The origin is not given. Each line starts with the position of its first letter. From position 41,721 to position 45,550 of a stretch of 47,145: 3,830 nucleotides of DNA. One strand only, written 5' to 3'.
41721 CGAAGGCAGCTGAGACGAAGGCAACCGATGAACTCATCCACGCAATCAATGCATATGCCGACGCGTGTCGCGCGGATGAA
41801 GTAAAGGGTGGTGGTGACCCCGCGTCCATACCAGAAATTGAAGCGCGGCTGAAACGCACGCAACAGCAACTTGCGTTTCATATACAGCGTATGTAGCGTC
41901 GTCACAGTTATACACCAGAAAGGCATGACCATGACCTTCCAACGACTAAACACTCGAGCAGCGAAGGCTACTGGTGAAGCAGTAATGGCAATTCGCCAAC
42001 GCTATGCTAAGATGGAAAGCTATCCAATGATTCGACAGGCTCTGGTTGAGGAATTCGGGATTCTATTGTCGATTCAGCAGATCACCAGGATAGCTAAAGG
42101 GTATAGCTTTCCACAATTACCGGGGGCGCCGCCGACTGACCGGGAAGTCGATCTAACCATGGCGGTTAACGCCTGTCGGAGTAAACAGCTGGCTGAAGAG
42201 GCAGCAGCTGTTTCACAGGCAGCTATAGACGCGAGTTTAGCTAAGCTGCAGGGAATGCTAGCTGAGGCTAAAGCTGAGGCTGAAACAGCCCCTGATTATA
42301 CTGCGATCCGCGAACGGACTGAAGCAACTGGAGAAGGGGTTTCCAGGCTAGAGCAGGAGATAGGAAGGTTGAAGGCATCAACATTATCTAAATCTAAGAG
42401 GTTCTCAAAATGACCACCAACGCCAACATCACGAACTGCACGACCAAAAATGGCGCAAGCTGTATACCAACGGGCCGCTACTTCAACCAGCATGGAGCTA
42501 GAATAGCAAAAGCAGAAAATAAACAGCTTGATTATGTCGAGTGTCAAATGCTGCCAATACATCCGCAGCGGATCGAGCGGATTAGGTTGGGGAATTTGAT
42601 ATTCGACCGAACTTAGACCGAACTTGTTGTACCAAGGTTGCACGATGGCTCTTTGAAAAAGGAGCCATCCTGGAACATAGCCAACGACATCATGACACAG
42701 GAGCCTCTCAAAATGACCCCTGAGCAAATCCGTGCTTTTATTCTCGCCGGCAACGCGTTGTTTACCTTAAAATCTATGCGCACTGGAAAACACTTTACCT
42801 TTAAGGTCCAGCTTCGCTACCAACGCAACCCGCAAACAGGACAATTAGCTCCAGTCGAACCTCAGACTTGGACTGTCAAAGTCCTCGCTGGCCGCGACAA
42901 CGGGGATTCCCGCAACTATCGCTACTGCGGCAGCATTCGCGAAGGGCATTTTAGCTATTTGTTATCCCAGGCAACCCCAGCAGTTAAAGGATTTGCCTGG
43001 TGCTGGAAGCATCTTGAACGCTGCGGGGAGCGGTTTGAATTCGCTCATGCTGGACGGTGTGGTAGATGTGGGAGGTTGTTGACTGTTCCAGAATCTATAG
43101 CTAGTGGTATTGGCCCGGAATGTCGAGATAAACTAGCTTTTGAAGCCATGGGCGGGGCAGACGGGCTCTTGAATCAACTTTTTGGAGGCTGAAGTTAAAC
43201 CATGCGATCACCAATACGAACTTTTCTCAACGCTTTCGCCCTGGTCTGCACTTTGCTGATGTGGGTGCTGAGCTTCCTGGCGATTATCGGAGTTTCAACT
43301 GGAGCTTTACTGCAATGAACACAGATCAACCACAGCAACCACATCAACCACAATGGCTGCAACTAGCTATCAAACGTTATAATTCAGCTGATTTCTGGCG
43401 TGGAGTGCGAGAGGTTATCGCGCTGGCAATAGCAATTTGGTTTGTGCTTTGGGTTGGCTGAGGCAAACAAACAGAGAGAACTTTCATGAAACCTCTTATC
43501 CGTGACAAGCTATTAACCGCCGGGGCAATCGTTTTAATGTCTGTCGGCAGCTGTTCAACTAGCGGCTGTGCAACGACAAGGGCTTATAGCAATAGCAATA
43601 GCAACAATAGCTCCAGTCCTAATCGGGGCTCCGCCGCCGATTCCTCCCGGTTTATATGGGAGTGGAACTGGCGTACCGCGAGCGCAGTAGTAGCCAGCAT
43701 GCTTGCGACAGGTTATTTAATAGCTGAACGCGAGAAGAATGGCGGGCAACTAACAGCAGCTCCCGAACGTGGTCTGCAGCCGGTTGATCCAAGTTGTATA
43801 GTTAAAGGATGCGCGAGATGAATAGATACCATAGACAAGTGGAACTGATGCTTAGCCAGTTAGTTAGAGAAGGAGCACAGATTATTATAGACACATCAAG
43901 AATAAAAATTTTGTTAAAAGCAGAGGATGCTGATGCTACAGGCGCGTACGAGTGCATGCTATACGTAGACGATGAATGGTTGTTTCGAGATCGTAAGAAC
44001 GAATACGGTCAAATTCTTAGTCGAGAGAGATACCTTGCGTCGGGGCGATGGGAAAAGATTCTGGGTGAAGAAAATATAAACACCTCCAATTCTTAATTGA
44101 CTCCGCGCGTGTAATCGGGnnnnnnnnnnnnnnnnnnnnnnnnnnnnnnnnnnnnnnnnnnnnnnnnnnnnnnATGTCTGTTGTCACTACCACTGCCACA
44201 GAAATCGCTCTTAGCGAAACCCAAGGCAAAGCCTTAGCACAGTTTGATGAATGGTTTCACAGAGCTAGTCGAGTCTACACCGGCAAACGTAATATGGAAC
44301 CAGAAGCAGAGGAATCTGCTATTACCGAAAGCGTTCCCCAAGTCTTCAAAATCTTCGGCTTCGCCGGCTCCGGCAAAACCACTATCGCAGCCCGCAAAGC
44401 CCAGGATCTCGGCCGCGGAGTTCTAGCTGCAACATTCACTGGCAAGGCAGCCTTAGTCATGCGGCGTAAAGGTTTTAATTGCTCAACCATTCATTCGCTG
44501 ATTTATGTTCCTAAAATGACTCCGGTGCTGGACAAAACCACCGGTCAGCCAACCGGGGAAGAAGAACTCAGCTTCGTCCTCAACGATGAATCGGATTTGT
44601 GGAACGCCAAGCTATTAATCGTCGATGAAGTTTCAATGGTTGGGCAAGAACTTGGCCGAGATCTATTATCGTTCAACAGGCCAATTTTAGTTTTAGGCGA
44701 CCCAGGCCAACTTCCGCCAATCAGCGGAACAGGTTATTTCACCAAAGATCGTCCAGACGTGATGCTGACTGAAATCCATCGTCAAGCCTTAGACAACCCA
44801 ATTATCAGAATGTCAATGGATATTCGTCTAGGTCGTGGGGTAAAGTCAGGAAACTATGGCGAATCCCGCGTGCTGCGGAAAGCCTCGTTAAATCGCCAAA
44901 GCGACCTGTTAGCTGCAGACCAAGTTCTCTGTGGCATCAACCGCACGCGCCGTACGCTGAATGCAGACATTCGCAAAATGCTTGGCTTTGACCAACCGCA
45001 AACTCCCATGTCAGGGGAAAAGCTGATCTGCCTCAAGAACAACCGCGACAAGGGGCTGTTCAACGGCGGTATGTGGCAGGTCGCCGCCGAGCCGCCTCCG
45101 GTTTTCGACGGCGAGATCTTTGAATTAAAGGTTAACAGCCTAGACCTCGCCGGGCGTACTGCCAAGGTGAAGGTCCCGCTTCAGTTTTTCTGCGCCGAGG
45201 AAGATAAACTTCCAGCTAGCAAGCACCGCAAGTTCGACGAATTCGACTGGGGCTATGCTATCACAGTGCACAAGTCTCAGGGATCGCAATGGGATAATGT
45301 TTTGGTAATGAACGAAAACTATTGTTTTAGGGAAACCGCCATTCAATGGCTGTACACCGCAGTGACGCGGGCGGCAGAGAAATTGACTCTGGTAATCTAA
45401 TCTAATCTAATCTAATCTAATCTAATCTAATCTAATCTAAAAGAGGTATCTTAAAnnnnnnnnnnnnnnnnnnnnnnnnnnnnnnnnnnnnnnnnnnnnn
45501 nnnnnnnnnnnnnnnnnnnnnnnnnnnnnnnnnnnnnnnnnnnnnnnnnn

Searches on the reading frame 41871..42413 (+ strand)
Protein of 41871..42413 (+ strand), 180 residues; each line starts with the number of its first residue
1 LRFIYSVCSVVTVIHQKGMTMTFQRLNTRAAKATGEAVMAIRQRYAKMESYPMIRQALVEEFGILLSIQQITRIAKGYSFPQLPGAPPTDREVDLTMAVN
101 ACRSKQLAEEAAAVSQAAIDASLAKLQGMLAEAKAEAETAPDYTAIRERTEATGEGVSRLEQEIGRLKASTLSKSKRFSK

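Call 12: search_protein_families(library=phrogs, proteins=[window:41871-42413:+], max_evalue=0.001)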
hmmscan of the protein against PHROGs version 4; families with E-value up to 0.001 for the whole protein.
window:41871-42413:+ (180 aa): 0 families

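Call 13: search_protein_families(library=pfam, proteins=[window:41871-42413:+], max_evalue=0.01)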
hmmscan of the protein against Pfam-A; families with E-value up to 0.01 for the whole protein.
window:41871-42413:+ (180 aa): 0 families

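Call 42: search_solved_structures(query=window:41925-42413:+, max_evalue=10, show_alignments=2)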
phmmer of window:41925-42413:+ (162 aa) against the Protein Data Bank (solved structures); distinct sequences matched with E-value up to 10: 0.

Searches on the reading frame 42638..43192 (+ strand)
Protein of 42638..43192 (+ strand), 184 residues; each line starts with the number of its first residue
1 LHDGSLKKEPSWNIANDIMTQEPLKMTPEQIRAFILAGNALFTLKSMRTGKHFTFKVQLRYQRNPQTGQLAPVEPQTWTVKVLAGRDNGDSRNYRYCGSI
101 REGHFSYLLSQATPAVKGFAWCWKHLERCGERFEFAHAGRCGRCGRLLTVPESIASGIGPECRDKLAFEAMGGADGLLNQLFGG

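Call 31: search_protein_families(library=pfam, proteins=[window:42638-43192:+], max_evalue=0.01)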
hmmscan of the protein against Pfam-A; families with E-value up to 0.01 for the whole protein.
window:42638-43192:+ (184 aa): 1 family
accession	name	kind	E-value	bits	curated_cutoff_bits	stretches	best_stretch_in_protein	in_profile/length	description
PF19474.4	DUF6011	-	2.5e-14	53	26.6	1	135-166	5-36/37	Family of unknown function (DUF6011)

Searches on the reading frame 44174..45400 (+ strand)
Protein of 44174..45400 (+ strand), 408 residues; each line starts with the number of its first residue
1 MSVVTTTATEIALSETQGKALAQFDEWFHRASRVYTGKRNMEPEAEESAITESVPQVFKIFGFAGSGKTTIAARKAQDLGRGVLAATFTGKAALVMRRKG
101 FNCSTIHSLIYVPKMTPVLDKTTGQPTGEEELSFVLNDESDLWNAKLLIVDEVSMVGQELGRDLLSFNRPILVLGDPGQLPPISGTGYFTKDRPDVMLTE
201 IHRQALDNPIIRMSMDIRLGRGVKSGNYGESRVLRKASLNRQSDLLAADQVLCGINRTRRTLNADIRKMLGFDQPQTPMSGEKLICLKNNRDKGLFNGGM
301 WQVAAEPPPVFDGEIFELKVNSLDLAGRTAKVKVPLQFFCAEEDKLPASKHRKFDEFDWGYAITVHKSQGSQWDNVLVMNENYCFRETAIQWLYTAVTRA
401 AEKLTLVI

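Call 32: search_protein_families(library=pfam, proteins=[window:44174-45400:+], max_evalue=0.01)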
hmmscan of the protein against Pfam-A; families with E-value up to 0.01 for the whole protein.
window:44174-45400:+ (408 aa): 7 families
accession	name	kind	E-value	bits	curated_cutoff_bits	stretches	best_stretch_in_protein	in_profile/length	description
PF13604.12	AAA_30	-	1.7e-20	74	27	1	50-222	13-173/191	AAA domain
PF13538.12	UvrD_C_2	-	1.8e-17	63.4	27.4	1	360-407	2-52/52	UvrD-like helicase C-terminal domain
PF13245.12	AAA_19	-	1.1e-14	55.2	25.1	1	48-183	3-132/134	AAA domain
PF01443.25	Viral_helicase1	-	3.3e-08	34.1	21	0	344-406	173-226/228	Viral superfamily 1 RNA helicase core domain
PF05970.20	PIF1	-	0.00094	19.3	25.9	1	49-160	16-118/223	PIF1-like helicase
PF13401.12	AAA_22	-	0.0014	19.4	27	1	56-167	6-107/130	AAA domain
PF00580.27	UvrD-helicase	-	0.0056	16.8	23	1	47-98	5-63/271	UvrD/REP helicase N-terminal domain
